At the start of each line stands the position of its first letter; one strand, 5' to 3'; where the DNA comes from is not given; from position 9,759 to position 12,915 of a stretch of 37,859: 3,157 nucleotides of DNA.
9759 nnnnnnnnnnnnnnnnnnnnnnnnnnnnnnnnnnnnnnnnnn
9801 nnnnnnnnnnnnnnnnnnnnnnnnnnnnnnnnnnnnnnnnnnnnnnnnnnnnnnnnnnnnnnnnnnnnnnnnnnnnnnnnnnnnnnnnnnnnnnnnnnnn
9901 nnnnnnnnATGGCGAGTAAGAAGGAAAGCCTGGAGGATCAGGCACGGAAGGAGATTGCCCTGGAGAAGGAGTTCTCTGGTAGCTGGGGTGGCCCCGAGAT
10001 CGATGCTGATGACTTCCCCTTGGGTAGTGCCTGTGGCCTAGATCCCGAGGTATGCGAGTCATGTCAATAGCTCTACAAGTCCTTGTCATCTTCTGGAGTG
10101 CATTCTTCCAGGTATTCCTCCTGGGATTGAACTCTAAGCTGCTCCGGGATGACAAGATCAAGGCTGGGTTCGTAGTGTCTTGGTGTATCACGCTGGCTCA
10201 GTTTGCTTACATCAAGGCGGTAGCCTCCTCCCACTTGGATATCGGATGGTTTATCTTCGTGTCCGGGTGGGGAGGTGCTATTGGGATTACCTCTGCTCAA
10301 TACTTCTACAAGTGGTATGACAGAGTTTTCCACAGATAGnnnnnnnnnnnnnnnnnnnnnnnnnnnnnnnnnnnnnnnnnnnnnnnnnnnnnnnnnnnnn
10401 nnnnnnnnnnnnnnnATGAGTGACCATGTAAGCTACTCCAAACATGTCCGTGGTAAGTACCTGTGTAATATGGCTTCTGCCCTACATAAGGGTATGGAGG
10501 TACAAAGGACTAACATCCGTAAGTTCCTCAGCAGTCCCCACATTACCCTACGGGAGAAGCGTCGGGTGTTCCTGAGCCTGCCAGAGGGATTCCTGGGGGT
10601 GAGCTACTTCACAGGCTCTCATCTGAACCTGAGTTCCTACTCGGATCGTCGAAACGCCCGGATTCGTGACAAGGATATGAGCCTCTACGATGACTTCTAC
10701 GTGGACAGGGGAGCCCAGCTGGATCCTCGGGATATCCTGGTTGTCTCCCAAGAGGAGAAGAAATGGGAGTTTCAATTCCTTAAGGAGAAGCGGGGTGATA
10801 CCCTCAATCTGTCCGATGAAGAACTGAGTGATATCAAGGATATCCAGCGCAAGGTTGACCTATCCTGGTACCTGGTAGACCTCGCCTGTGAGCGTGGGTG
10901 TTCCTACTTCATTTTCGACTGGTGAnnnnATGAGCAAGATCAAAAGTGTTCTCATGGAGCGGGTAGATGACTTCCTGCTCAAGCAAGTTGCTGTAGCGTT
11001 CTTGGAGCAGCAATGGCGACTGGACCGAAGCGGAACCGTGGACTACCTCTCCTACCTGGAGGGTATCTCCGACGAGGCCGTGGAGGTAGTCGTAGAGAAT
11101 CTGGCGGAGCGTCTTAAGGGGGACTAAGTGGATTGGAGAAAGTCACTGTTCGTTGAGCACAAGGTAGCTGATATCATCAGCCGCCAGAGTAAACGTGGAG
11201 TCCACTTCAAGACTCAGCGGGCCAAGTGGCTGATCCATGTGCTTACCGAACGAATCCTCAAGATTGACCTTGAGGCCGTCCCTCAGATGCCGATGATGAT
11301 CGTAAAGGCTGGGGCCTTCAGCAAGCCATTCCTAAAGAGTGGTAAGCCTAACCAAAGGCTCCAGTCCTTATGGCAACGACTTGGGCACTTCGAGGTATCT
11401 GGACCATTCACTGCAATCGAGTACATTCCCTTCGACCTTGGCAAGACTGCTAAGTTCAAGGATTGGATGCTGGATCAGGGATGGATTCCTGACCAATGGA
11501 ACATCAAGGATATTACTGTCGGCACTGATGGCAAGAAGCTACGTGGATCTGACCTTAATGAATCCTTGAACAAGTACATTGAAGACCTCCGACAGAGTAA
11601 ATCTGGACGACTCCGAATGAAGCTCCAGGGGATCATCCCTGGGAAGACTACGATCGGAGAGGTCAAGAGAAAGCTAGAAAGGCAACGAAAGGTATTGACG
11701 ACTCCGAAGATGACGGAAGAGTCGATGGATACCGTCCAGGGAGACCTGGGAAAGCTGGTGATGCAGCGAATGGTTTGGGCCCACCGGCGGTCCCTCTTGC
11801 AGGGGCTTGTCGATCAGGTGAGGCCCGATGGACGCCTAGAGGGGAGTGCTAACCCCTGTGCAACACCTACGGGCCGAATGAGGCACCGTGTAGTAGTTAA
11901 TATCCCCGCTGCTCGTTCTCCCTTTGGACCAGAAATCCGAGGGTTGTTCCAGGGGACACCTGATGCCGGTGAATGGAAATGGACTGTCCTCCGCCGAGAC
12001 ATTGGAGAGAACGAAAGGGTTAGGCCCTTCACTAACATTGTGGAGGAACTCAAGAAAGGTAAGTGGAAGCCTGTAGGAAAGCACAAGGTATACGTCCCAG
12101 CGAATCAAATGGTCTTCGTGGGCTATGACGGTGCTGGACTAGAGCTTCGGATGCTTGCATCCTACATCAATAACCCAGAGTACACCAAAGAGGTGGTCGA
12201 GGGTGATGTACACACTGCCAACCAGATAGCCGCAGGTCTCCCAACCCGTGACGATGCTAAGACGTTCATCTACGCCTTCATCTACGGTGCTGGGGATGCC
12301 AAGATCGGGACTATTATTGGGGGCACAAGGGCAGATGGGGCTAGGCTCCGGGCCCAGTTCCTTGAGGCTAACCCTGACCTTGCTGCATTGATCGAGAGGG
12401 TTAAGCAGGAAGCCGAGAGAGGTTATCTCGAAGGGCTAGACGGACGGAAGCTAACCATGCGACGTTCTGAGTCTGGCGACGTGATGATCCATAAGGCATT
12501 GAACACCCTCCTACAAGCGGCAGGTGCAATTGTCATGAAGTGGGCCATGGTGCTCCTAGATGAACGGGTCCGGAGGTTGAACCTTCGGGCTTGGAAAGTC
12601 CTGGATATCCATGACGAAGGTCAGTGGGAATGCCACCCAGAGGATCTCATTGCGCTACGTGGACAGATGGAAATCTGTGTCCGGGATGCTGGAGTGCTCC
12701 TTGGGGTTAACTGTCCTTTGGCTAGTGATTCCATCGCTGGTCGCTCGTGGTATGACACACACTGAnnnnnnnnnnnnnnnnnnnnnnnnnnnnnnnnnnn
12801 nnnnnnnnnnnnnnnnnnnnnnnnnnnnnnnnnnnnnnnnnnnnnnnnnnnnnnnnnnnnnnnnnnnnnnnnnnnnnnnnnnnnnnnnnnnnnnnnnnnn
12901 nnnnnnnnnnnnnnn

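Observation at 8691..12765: T7-like DNA polymerase split exactly between exonuclease and polymerase domains by a 1.9-kb HNH-endonuclease island, with a duplicated junction motif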

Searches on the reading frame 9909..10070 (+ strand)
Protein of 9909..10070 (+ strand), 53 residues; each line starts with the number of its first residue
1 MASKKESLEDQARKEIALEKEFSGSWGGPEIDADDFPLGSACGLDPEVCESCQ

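Call 3: search_protein_families(library=pfam, proteins=[window:9909-10070:+], max_evalue=0.1)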
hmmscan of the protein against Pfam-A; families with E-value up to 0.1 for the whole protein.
window:9909-10070:+ (53 aa): 0 families

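Call 21: search_protein_families(library=phrogs, proteins=[window:9909-10070:+], max_evalue=0.01)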
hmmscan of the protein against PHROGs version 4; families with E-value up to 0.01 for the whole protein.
window:9909-10070:+ (53 aa): 1 family
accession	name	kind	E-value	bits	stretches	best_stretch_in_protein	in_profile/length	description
phrog_9555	-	unknown function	8.5e-38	129.3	1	1-53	1-53/53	-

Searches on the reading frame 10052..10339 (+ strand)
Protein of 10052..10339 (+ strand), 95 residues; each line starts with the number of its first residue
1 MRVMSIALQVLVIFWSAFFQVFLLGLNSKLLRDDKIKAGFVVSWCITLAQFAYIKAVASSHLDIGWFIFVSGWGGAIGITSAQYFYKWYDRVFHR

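Call 3: search_protein_families(library=pfam, proteins=[window:10052-10339:+], max_evalue=0.1)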
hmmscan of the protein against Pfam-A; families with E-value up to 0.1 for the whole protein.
window:10052-10339:+ (95 aa): 1 family
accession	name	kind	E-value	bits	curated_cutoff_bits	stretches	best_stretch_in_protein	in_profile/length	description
PF20517.3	TMEM127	-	0.096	13.2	25.3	0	6-58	14-70/113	Transmembrane protein 127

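Call 21: search_protein_families(library=phrogs, proteins=[window:10052-10339:+], max_evalue=0.01)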
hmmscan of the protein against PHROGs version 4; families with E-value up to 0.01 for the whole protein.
window:10052-10339:+ (95 aa): 2 families
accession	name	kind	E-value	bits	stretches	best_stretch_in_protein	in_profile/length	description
phrog_7045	-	lysis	9.5e-47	158.2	1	4-95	1-92/94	holin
phrog_30225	-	unknown function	0.0029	18.9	1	10-87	4-79/89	-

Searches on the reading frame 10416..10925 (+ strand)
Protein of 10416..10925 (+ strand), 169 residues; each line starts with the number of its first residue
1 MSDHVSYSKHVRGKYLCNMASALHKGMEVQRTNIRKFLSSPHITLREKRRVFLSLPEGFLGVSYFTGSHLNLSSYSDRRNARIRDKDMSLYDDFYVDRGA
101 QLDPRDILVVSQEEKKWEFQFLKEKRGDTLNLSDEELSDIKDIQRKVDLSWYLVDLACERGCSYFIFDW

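Call 3: search_protein_families(library=pfam, proteins=[window:10416-10925:+], max_evalue=0.1)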
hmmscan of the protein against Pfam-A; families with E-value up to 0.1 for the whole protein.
window:10416-10925:+ (169 aa): 1 family
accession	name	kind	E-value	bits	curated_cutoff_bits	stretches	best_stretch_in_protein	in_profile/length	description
PF22885.1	DUF7020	-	1.1e-20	74.7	25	1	22-169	2-131/131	Domain of unknown function (DUF7020)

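Call 21: search_protein_families(library=phrogs, proteins=[window:10416-10925:+], max_evalue=0.01)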
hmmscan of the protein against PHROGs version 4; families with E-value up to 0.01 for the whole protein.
window:10416-10925:+ (169 aa): 1 family
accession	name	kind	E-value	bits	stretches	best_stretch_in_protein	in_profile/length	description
phrog_7819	-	tail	1.2e-67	227.4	1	7-169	1-157/157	tail length tape measure protein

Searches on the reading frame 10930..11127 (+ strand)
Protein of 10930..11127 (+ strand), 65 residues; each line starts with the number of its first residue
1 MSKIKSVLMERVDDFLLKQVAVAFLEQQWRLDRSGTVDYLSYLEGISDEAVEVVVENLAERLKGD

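Call 3: search_protein_families(library=pfam, proteins=[window:10930-11127:+], max_evalue=0.1)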
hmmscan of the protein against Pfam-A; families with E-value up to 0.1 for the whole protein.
window:10930-11127:+ (65 aa): 0 families

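Call 21: search_protein_families(library=phrogs, proteins=[window:10930-11127:+], max_evalue=0.01)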
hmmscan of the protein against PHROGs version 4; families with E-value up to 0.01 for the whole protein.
window:10930-11127:+ (65 aa): 1 family
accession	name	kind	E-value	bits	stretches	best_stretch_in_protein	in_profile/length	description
phrog_9754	-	unknown function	1e-45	154.9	1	1-65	1-65/65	-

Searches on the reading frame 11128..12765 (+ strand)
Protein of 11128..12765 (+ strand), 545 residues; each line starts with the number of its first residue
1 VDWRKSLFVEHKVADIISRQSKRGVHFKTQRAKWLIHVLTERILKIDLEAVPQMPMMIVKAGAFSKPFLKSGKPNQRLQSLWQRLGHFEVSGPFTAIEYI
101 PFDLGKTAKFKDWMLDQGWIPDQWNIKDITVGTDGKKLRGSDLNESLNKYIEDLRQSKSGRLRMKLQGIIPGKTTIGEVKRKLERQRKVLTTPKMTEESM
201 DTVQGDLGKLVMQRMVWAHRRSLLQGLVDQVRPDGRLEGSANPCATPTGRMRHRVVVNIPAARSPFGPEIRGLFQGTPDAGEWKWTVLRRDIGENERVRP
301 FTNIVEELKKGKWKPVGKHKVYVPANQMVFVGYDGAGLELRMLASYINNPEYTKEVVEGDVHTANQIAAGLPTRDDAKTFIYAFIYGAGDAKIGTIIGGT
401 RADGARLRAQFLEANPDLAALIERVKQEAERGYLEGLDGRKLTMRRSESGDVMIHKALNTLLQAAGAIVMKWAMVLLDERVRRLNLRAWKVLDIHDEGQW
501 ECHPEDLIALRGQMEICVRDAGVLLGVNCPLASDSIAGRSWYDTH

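Call 3: search_protein_families(library=pfam, proteins=[window:11128-12765:+], max_evalue=0.1)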
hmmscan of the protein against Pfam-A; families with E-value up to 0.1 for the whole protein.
window:11128-12765:+ (545 aa): 1 family
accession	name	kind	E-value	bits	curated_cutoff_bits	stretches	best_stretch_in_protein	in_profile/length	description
PF00476.26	DNA_pol_A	-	5.1e-28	98.5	34.3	2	320-543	143-381/381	DNA polymerase family A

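Call 14: search_solved_structures(query=window:11128-12762:+, max_evalue=0.001, show_alignments=2)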
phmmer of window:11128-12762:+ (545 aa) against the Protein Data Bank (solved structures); distinct sequences matched with E-value up to 0.001: 59.
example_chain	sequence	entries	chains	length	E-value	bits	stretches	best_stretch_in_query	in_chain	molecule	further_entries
1skr_A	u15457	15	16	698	1.8e-40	142.1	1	326-541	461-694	DNA polymerase | DNA-directed DNA polymerase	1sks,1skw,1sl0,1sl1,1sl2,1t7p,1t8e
6n7w_H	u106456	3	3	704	2e-40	142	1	326-541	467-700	DNA-directed DNA polymerase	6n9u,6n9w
2ajq_A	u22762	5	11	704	2e-40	142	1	326-541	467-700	T7 DNA polymerase | DNA-directed DNA polymerase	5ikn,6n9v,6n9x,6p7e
1zyq_A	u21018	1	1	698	1.5e-39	139.1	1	326-541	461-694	DNA polymerase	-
3eyz_A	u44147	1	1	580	3.1e-12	48.9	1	332-544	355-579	DNA polymerase I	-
8oo6_A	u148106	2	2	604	3.7e-12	48.6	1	321-542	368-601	DNA polymerase I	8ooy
1d8y_A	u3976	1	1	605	3.8e-12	48.6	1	321-542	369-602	DNA POLYMERASE I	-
1kln_A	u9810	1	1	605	3.8e-12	48.6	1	321-542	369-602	PROTEIN (DNA POLYMERASE I KLENOW FRAGMENT (E.C.2.7.7.7))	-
1d9d_A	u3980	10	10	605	3.8e-12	48.6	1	321-542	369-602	DNA POLYMERASE I | PROTEIN (DNA POLYMERASE I KLENOW FRAGMENT (E.C.2.7.7.7)) | PROTEIN (DNA POLYMERASE I-KLENOW FRAGMENT (E.C.2.7.7.7))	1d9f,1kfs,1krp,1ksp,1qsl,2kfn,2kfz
1dpi_A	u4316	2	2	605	3.8e-12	48.6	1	321-542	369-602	DNA POLYMERASE I KLENOW FRAGMENT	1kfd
4dsj_A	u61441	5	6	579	1.1e-11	47.1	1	332-544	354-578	DNA polymerase | DNA polymerase I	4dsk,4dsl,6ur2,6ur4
1lv5_A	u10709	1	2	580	1.1e-11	47.1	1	332-544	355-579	DNA POLYMERASE I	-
2bdp_A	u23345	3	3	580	1.1e-11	47.1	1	332-544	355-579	PROTEIN (DNA POLYMERASE I)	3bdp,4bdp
2hhq_A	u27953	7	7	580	1.1e-11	47.1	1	332-544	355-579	DNA polymerase I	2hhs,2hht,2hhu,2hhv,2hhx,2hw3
4o0i_A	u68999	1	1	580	1.1e-11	47.1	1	332-544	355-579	DNA polymerase I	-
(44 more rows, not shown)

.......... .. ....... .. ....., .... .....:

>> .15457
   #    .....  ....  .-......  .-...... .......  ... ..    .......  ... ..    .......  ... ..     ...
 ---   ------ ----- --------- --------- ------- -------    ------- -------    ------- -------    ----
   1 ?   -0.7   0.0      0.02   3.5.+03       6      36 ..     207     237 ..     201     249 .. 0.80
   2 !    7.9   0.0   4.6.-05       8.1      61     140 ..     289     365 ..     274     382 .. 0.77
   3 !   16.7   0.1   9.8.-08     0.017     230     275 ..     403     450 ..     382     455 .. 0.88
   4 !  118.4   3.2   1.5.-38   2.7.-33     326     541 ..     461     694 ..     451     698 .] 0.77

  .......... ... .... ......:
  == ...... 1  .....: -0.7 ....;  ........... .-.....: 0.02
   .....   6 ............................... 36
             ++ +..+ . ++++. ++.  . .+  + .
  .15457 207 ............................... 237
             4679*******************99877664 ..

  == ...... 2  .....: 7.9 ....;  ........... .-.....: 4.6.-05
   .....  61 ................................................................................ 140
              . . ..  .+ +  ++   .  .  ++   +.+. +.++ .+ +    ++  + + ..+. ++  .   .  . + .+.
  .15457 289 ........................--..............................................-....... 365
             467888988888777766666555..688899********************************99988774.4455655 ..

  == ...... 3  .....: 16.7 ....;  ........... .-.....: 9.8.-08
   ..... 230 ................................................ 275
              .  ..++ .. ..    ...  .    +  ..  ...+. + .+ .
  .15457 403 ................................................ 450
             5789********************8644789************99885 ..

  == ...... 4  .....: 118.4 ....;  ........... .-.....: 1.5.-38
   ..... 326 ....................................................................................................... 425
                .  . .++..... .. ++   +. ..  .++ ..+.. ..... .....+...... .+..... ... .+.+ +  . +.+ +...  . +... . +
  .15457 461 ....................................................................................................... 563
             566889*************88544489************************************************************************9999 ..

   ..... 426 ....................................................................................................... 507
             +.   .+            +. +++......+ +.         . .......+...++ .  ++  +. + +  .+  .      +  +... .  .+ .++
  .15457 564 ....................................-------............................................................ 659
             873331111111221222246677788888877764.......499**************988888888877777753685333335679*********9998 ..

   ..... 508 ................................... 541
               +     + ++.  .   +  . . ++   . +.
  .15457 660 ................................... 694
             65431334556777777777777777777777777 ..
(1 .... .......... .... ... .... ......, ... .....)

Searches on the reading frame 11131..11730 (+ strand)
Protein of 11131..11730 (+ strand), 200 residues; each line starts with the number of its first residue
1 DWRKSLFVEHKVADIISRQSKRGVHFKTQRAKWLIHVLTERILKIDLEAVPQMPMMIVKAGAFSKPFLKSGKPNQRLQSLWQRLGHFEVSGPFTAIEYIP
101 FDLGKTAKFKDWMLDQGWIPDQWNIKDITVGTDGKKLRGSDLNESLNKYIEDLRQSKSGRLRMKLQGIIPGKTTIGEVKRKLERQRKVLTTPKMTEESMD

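Call 73: search_dna_similar(query=window:11131-11730:+, collection=phages, mode=protein, max_rows=40, rows=spread, max_evalue=0.00001)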
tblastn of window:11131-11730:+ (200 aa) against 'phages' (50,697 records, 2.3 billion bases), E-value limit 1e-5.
Records with a match: 400; places in all: 403; records where one place covers at least 80% of the query: 279.
Best place of each record, by identity: >=99% 24; 95-99% 40; 80-90% 27; 60-80% 10; <60% 299.
By first word of the organism name: Escherichia 202; Pseudomonas 110; Aeromonas 13; phage 10; Salmonella 8; Proteus 8; Klebsiella 7; Cronobacter 6; Vibrio 5; Campylobacter 5; and 15 more.
By host as written in the record: Escherichia coli 82; Pseudomonas aeruginosa 39; - 34; Escherichia coli K-12 MG1655 18; Pseudomonas aeruginosa PAO1 16; Aeromonas hydrophila 9; Pseudomonas sp. 8; Escherichia sp. 8; and 113 more.
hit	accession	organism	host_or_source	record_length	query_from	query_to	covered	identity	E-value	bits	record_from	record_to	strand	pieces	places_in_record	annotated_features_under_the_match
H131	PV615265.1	Pseudomonas phage vB_Pae_1KM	Pseudomonas aeruginosa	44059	1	200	100%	100.0%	4e-130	408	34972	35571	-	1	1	DNA polymerase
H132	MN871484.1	Pseudomonas phage PaSz-8_45_45k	Pseudomonas aeruginosa PAO1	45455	1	200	100%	99.5%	7e-130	407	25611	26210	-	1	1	record has no annotation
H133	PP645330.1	Pseudomonas phage vB_Pae_WS1160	Pseudomonas aeruginosa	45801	1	200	100%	99.5%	1e-129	406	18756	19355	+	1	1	DNA polymerase part II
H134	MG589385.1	Pseudomonas phage phiPA01_302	Pseudomonas aeruginosa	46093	1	200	100%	97.5%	5e-128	402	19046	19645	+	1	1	polA: DNA polymerase I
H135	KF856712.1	Pseudomonas phage phiIBB-PAA2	Pseudomonas aeruginosa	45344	1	200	100%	96.5%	3e-127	400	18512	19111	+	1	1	DNA polymerase part II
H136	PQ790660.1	Pseudomonas phage Clew-6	Pseudomonas aeruginosa strain PAO1 ...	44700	1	200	100%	96.5%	3e-127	400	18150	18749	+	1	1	DNA polymerase family A protein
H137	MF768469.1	Pseudomonas phage SL4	Pseudomonas aeruginosa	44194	1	200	100%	95.5%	2e-126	397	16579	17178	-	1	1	putative DNA polymerase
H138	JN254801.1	Pseudomonas phage MR299-2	Pseudomonas aeruginosa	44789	1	200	100%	89.0%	2e-115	365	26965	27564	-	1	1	DNA polymerase I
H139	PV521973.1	Pseudomonas phage PUTH1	Pseudomonas aeruginosa B-I-1 ...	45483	1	200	100%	89.0%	3e-115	365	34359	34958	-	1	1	DNA-directed DNA polymerase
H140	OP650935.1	Poriferisphaera phage ZRK32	Planctomycetes bacterium ZRK32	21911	1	200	100%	77.5%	2e-104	334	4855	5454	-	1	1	record has no annotation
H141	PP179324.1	Pseudomonas phage Lyrsu02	Pseudomonas syringae USA0011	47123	2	199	99%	40.0%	1e-43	160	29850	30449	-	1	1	DNA polymerase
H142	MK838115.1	Aeromonas phage LAh_9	Aeromonas hydrophila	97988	2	200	100%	36.4%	1e-31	125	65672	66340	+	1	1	putative DNA polymerase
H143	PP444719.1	Proteus phage J3S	Proteus mirabilis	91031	1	200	100%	33.5%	2e-32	128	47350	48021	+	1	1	DNA polymerase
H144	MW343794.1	Cronobacter phage A24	Cronobacter sp.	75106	1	200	100%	32.9%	2e-28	116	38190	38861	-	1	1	DNA polymerase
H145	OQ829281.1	phage PKM.Lu.22.1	-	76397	1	126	63%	46.9%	8e-31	123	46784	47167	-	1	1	DNA-directed DNA polymerase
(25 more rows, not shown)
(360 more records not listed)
